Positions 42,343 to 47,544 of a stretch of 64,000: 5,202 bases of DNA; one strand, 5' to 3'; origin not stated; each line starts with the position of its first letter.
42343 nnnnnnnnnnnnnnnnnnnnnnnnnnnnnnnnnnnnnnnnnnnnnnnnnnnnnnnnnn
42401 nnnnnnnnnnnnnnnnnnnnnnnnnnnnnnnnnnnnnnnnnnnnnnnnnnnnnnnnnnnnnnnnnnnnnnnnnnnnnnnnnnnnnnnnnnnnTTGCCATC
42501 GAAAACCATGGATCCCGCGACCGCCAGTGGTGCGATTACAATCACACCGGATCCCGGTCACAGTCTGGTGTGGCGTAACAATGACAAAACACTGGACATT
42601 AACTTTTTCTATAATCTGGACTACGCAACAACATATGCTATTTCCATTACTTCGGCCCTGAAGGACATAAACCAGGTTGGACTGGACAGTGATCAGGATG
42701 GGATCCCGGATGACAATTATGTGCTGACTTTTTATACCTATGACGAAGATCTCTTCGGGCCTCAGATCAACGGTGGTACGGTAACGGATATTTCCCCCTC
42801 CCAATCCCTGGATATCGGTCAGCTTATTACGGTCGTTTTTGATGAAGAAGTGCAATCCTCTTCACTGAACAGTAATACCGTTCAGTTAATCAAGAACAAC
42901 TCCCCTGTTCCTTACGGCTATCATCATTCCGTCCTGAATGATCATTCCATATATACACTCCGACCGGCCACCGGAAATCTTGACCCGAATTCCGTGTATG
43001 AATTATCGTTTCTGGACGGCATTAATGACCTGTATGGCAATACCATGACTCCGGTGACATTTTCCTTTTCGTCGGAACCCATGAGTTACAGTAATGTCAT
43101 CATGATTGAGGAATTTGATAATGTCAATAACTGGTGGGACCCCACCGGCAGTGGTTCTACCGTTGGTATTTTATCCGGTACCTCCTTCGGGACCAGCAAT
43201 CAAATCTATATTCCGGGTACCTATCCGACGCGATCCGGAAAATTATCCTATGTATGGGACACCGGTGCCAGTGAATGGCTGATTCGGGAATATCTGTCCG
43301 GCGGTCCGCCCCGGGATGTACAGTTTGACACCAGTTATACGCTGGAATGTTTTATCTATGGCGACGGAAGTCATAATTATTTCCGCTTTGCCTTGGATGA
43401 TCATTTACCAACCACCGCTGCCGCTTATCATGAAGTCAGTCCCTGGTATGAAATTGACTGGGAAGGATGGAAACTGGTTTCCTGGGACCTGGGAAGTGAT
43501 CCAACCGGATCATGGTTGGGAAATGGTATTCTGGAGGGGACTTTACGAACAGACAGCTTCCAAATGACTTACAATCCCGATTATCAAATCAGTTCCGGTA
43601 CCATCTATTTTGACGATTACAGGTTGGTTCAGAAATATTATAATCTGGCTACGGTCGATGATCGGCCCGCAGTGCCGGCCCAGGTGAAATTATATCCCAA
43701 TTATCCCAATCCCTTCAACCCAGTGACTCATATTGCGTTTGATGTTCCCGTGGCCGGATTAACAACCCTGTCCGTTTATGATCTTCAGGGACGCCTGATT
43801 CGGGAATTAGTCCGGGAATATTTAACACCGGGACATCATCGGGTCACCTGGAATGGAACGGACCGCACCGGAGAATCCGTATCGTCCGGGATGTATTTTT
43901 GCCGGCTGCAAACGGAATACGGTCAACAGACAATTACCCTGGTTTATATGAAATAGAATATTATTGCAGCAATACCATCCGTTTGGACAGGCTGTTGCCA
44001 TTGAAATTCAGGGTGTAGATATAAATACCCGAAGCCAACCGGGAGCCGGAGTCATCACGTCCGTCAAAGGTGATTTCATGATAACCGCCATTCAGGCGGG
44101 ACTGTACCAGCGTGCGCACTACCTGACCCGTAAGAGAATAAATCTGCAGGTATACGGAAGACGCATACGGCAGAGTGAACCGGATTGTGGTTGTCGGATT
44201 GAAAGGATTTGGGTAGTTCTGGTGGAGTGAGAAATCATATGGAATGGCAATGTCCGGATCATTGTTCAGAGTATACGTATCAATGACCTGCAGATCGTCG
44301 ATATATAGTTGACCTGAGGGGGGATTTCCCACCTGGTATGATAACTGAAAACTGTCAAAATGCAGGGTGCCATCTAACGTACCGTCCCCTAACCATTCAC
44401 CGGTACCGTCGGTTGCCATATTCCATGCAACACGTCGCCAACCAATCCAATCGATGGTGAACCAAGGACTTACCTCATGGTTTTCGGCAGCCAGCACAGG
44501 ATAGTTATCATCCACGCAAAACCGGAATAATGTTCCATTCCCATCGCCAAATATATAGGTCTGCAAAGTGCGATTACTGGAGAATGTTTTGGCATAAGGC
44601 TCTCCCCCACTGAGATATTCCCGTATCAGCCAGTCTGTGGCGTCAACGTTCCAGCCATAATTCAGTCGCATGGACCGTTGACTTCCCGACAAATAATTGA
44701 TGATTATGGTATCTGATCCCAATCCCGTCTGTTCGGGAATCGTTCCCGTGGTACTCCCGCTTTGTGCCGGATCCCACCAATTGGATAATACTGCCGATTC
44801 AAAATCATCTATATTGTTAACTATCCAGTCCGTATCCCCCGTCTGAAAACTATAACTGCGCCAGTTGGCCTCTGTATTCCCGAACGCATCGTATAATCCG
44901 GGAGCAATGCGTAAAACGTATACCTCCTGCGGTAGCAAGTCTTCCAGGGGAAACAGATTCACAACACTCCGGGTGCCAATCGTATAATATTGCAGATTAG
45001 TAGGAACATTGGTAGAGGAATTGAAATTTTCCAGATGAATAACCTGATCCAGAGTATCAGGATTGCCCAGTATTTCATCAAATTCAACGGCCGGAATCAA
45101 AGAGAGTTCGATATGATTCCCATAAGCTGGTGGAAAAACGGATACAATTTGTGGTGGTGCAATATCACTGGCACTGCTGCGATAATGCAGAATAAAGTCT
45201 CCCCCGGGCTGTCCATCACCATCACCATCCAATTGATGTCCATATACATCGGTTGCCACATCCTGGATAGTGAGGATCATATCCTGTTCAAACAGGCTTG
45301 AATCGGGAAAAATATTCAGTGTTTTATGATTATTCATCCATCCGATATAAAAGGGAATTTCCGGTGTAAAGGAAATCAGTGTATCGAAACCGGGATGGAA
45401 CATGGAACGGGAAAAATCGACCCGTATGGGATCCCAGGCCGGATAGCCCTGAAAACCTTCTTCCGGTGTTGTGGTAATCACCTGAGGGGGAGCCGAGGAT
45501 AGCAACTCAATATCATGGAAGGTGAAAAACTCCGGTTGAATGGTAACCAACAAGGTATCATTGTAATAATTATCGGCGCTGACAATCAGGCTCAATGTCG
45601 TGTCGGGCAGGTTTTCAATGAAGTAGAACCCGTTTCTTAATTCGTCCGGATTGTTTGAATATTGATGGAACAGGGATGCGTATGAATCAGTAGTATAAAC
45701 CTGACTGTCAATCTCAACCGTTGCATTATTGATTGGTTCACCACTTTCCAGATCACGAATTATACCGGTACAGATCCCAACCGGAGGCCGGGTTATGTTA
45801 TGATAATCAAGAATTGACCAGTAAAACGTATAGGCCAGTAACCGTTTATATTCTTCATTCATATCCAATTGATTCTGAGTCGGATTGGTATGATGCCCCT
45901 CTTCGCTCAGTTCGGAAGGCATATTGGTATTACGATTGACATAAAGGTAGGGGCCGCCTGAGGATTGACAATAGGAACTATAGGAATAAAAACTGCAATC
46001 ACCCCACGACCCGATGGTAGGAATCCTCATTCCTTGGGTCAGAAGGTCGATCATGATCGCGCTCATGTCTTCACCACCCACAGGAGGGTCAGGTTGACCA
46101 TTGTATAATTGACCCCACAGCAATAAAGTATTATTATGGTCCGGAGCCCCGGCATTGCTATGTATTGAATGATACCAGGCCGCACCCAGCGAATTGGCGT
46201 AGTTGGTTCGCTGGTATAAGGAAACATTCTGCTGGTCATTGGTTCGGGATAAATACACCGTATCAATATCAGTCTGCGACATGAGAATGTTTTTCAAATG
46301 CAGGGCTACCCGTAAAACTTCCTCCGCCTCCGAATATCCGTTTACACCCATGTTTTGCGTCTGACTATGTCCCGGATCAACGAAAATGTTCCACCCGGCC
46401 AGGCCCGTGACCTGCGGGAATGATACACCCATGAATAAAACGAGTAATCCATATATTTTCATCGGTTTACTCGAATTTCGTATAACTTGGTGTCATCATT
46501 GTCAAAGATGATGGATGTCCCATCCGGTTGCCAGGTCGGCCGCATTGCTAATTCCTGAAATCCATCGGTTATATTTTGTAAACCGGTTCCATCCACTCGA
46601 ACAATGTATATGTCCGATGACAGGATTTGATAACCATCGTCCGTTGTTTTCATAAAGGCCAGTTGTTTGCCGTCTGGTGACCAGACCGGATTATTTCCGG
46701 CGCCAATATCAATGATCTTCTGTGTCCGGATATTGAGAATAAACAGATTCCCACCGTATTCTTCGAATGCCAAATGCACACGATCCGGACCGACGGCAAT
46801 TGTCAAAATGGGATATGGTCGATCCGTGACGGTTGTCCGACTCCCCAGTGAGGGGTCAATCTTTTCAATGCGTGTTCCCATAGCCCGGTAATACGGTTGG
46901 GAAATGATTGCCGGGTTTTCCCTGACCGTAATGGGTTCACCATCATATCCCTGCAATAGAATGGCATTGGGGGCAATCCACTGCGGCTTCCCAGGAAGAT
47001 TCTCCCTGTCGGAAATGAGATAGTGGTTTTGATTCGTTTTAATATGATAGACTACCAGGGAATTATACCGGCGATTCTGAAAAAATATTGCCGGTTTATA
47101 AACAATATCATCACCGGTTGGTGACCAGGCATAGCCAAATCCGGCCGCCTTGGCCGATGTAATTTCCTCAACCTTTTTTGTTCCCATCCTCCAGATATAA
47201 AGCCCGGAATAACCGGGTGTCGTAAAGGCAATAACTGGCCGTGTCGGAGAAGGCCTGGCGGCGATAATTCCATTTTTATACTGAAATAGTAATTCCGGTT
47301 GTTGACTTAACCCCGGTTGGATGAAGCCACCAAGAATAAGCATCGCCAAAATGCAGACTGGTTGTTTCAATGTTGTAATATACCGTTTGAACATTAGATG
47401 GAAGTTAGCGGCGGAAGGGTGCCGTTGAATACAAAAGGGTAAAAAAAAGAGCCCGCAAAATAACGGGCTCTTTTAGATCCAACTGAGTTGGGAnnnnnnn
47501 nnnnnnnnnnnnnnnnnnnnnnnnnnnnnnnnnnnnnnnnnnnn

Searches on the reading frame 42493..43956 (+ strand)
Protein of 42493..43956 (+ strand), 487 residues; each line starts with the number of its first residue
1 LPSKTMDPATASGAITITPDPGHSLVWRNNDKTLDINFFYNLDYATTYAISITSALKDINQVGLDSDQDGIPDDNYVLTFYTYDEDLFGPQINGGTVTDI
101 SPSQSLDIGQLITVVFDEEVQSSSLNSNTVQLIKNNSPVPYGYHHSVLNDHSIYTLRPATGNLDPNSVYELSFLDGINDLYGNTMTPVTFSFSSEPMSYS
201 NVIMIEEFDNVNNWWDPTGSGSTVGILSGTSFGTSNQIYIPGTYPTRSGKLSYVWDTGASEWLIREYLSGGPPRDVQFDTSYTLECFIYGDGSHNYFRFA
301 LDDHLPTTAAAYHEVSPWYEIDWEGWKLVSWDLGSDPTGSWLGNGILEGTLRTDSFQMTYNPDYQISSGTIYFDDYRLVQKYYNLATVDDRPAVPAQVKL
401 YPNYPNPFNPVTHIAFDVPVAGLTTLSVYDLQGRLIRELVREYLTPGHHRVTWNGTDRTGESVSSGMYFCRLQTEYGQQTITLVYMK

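Call 9: search_protein_families(library=pfam, proteins=[window:42493-43956:+], max_evalue=0.001)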
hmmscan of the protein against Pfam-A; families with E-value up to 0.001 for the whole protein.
window:42493-43956:+ (487 aa): 3 families
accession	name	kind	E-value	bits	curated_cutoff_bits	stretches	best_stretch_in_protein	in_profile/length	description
PF13205.12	Big_5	-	3.4e-17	63.5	23.6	2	106-193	19-104/105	Bacterial Ig-like domain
PF13860.13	FlgD_ig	-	2e-06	28.1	27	1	424-474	25-75/79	FlgD Ig-like domain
PF18962.6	Por_Secre_tail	-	1.7e-05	25.5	27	1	404-480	2-70/75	Secretion system C-terminal sorting domain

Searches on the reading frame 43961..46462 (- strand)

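Call 9: search_protein_families(library=pfam, proteins=[window:43961-46462:-], max_evalue=0.001)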
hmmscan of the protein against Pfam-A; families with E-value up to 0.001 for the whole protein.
window:43961-46462:- (833 aa): 6 families
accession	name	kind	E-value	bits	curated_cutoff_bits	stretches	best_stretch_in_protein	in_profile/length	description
PF01520.23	Amidase_3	-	5.2e-18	66.1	27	1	26-216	1-171/174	N-acetylmuramoyl-L-alanine amidase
PF13205.12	Big_5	-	1.1e-11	45.9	23.6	1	433-541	1-105/105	Bacterial Ig-like domain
PF13860.13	FlgD_ig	-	6.8e-10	39.2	27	1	759-817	13-72/79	FlgD Ig-like domain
PF18962.6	Por_Secre_tail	-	4.5e-07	30.5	27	1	750-830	2-74/75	Secretion system C-terminal sorting domain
PF13620.12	CarboxypepD_reg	-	4.8e-05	24.1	32.3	1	232-311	3-72/82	Carboxypeptidase regulatory-like domain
PF13585.12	CHU_C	-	6e-05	23.5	27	0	767-824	26-77/86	CHU_C Type IX secretion signal domain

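Call 47: search_protein_families(library=ncbifam, proteins=[window:43961-46462:-], max_evalue=0.01)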
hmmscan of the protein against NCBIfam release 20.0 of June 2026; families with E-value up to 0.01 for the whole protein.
window:43961-46462:- (833 aa): 10 families
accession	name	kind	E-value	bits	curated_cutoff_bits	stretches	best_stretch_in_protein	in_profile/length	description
NF033707.1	T9SS_sortase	equivalog_domain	1.3e-10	39.7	420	1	747-823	999-1080/1095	type IX secretion system sortase PorU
TIGR04183.1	Por_Secre_tail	domain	2.2e-09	37.2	23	1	750-830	2-70/72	T9SS type A sorting domain-containing protein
NF007652.1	PRK10319.1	equivalog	1.7e-07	30.8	400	1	26-103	60-137/291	N-acetylmuramoyl-L-alanine amidase AmiA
NF052345.1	S_layer_anammox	exception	6.4e-07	27.1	1400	1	226-332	1310-1403/1596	Kustd1514 family S-layer glycoprotein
TIGR02883.1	spore_cwlD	equivalog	9.9e-07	29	221.55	0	173-220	142-189/189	N-acetylmuramoyl-L-alanine amidase CwlD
NF052323.1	T9SSA_dep_M6i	equivalog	2.4e-06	25.8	600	1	749-819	960-1025/1043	T9SS-dependent M6-like inactivated metalloprotease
NF005176.1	PRK06655.1-1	equivalog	5.7e-05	23.1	230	1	766-819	95-148/197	flagellar hook assembly protein FlgD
NF009276.0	PRK12633.1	equivalog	6.6e-05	22.7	383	1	767-818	128-179/234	flagellar basal body rod modification protein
NF038140.1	amidase_Rv3717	exception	0.00048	19.6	335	0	39-109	61-130/233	Rv3717 family N-acetylmuramoyl-L-alanine amidase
NF052228.1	T9SS_PorZ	equivalog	0.0024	16.4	260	1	750-815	676-737/757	type IX secretion system anionic LPS delivery protein PorZ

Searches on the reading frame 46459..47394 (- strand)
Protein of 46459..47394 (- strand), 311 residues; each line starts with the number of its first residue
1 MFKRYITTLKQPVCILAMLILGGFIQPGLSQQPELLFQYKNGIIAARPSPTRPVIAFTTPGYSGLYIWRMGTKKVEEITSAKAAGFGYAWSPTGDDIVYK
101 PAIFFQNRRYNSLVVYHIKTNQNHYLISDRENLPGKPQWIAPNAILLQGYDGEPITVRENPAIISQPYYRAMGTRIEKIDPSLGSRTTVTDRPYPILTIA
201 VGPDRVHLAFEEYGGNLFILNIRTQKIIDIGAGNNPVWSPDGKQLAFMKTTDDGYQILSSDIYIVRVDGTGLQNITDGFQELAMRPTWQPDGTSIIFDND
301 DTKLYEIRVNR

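Call 9: search_protein_families(library=pfam, proteins=[window:46459-47394:-], max_evalue=0.001)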
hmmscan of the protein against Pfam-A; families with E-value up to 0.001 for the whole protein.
window:46459-47394:- (311 aa): 2 families
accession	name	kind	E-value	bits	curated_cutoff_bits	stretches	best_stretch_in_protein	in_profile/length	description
PF07676.18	PD40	-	2.4e-08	34.1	20.9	0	234-252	12-30/38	WD40-like Beta Propeller Repeat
PF00930.27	DPPIV_N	-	0.00024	20.4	22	0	212-251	20-63/354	Dipeptidyl peptidase IV (DPP IV) N-terminal region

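Call 47: search_protein_families(library=ncbifam, proteins=[window:46459-47394:-], max_evalue=0.01)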
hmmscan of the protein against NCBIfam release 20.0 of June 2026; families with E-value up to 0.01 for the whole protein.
window:46459-47394:- (311 aa): 4 families
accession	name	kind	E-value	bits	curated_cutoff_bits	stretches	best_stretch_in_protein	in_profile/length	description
TIGR02800.1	propeller_TolB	equivalog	5.9e-16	58.4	343.15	1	175-300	172-298/418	Tol-Pal system beta propeller repeat protein TolB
NF053518.1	DipepPtdsDpp5Prph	equivalog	1.4e-08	33.7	900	1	230-309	247-329/655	dipeptidyl-peptidase Dpp5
NF033523.0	lasso_peptidase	equivalog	1.1e-06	27.7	400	1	233-301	90-152/638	Atxe2 family lasso peptide isopeptidase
NF002183.0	PRK01029.1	equivalog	1.2e-05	24.5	405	1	231-297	281-343/429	Tol-Pal system protein TolB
